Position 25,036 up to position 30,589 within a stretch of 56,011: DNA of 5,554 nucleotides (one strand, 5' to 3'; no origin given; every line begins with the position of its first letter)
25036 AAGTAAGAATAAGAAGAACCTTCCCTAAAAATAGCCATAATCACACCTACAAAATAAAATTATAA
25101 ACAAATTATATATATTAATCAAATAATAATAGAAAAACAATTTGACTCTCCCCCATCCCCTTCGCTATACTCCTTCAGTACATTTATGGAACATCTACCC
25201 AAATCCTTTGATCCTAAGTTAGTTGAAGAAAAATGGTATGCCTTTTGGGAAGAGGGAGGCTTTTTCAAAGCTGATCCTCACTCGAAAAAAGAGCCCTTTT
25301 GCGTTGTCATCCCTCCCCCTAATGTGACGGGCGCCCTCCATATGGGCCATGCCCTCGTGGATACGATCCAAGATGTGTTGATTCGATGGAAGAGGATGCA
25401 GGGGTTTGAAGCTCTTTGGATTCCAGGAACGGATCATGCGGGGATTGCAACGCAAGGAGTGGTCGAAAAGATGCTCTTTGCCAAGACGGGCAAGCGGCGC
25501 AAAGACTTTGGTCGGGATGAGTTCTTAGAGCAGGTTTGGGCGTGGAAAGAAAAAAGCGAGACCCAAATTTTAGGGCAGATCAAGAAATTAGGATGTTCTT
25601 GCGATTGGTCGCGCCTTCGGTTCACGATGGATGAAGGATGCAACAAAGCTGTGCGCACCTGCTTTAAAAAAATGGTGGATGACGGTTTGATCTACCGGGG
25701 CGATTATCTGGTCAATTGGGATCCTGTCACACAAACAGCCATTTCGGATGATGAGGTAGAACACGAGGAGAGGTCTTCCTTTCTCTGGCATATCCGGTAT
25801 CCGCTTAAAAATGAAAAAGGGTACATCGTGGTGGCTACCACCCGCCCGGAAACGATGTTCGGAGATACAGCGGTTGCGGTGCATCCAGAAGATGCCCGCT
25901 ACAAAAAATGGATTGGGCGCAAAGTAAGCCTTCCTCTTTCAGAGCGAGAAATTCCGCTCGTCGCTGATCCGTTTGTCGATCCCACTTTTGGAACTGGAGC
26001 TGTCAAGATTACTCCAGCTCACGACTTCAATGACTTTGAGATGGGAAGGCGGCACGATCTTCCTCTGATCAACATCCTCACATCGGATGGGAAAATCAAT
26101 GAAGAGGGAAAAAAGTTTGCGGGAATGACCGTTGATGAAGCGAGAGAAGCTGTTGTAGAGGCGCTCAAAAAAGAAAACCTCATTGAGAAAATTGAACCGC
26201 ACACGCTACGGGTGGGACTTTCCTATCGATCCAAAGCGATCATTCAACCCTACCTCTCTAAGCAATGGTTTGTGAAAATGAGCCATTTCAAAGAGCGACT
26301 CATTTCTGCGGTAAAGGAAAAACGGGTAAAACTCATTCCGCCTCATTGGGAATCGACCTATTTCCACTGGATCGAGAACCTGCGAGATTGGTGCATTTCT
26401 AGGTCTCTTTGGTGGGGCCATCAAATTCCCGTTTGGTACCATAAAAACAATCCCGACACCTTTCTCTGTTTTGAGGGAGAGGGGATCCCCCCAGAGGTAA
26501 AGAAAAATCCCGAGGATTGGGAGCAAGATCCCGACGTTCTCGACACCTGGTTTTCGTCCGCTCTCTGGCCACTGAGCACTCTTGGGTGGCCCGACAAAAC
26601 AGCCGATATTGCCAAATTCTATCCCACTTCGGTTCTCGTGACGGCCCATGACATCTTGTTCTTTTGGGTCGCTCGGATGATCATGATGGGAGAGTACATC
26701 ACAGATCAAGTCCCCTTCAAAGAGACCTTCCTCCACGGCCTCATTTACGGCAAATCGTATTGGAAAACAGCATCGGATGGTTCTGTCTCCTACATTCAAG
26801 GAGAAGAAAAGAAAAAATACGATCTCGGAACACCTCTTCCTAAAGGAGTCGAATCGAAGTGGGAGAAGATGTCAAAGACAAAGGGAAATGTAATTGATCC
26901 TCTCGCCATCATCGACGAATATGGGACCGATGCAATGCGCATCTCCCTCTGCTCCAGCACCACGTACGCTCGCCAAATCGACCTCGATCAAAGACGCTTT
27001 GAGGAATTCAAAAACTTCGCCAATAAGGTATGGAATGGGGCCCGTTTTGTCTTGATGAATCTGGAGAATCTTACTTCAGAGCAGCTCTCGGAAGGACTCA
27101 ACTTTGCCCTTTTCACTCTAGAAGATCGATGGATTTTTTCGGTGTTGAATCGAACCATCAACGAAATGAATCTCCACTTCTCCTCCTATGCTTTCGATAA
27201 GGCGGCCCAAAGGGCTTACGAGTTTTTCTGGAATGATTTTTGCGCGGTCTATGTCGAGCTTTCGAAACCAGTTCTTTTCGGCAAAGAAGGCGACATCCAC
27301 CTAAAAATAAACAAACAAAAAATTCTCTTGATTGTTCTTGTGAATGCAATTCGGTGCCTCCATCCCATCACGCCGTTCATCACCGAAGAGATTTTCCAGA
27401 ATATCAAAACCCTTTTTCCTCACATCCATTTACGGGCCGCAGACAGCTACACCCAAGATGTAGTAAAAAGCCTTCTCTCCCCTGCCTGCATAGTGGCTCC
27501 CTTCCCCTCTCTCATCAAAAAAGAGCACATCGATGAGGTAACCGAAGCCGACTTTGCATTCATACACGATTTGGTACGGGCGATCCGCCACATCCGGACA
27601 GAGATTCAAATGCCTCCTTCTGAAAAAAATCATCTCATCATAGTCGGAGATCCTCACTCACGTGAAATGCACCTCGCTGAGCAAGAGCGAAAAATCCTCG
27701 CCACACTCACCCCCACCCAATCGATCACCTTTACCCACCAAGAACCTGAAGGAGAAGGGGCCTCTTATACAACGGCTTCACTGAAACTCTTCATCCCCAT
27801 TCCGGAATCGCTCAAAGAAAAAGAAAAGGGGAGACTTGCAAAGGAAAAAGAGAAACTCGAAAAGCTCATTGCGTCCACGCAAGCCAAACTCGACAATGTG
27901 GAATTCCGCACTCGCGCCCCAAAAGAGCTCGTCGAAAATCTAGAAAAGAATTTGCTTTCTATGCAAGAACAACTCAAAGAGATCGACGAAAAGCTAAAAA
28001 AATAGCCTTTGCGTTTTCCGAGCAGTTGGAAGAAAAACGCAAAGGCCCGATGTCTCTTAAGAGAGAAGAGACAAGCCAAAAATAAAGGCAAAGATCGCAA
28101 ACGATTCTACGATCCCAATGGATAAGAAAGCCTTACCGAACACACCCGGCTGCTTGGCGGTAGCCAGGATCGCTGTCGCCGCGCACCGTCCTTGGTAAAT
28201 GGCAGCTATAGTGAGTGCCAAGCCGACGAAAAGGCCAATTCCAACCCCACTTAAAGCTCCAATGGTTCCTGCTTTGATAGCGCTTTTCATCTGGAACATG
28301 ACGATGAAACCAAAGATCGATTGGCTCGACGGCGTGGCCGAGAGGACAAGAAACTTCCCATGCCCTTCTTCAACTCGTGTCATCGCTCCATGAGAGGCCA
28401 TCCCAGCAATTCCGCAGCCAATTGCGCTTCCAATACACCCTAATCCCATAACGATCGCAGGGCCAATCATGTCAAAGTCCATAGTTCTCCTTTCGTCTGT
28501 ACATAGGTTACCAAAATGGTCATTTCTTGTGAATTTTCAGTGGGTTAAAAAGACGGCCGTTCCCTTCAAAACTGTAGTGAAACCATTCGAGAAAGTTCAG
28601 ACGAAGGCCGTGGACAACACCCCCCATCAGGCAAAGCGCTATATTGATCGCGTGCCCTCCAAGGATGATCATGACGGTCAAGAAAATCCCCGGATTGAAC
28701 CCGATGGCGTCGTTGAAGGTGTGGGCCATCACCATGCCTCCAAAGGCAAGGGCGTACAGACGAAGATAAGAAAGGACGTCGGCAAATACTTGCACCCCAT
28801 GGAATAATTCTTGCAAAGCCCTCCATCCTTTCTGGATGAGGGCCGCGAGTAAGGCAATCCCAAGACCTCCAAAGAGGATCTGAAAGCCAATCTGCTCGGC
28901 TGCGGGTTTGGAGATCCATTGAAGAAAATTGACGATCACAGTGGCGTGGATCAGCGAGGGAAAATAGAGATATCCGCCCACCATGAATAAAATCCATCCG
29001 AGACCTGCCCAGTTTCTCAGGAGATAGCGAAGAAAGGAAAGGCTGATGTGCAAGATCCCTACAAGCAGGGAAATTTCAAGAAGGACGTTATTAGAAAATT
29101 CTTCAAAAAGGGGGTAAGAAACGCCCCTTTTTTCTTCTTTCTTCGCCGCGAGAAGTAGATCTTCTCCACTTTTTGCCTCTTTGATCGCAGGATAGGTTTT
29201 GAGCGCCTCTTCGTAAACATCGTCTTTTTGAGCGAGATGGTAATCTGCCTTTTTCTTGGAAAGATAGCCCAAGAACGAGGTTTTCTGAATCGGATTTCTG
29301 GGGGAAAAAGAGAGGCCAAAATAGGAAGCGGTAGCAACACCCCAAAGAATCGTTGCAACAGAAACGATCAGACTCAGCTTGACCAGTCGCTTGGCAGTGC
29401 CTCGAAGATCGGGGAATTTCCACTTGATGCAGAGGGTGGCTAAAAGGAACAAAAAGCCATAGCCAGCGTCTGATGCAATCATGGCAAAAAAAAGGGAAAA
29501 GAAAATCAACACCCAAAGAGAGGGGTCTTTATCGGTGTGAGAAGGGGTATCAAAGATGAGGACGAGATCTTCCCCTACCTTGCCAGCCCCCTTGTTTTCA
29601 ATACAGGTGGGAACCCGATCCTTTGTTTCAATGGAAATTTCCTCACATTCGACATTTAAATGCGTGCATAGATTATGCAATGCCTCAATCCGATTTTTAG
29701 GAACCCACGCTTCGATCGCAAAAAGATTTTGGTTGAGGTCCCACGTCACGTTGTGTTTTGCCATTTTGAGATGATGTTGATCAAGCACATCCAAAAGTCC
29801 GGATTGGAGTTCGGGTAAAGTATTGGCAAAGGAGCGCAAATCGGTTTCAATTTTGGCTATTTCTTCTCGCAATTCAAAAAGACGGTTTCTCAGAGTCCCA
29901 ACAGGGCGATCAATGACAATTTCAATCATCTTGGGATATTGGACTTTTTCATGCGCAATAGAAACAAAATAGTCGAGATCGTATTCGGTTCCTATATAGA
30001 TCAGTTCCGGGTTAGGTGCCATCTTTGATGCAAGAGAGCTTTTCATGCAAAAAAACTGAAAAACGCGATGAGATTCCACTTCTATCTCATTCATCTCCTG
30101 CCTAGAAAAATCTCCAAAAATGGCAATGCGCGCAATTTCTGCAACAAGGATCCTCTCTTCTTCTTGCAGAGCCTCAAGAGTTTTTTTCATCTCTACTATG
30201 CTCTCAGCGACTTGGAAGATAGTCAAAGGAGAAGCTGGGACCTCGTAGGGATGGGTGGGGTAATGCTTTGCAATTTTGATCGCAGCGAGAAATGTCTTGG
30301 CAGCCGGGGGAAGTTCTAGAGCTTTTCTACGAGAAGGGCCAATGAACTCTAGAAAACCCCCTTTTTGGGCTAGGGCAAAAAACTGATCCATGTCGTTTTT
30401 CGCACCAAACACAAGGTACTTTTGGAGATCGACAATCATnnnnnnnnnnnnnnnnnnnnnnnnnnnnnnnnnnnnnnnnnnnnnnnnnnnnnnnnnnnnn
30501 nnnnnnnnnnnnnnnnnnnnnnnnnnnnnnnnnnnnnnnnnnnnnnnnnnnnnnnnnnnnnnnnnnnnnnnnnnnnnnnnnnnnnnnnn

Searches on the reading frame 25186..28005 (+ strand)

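Call 40: search_protein_families(library=pfam, max_evalue=0.00001, proteins=[window:25186-28005:+])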
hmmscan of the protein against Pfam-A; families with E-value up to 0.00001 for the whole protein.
window:25186-28005:+ (939 aa): 5 families
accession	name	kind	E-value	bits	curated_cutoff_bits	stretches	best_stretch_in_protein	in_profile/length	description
PF00133.28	tRNA-synt_1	-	1.9e-130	435.8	22.7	2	16-521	1-369/414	tRNA synthetases class I (I, L, M and V)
PF08264.19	Anticodon_1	-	4.2e-34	118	25.1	1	647-817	1-146/148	Anticodon-binding domain of tRNA ligase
PF09334.17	tRNA-synt_1g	-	1.3e-20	73.9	20.1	2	44-192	7-136/391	tRNA synthetases class I (M)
PF13603.12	tRNA-synt_1_2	-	1.8e-11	44.3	25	1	244-304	86-146/185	Leucyl-tRNA synthetase, editing domain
PF10458.14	Val_tRNA-synt_C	-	6.8e-07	29.9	25.9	1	878-939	3-64/66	Valyl tRNA synthetase tRNA binding arm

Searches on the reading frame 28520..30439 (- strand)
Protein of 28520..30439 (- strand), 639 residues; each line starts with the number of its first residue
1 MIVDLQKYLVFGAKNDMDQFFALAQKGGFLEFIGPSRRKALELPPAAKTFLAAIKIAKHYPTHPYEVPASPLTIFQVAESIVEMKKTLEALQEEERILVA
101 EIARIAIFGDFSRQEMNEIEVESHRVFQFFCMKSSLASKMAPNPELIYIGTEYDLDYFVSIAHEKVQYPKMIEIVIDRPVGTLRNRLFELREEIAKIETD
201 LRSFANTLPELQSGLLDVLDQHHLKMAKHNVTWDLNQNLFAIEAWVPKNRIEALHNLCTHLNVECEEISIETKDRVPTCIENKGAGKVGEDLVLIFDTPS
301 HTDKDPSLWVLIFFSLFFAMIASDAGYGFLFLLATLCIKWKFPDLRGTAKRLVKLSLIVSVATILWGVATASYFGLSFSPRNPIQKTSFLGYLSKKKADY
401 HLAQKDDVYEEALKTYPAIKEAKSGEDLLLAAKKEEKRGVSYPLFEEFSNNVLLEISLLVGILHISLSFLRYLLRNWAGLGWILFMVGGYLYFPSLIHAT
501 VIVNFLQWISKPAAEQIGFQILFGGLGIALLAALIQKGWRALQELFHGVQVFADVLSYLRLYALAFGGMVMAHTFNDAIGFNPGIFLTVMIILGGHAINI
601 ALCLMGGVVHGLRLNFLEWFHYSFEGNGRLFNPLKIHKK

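Call 40: search_protein_families(library=pfam, max_evalue=0.00001, proteins=[window:28520-30439:-])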
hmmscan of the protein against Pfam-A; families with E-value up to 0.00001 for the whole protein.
window:28520-30439:- (639 aa): 1 family
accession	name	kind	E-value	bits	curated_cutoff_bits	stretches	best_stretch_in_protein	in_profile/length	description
PF01496.24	V_ATPase_I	-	2.1e-08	33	30.7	1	231-342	300-417/815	V-type ATPase 116kDa subunit family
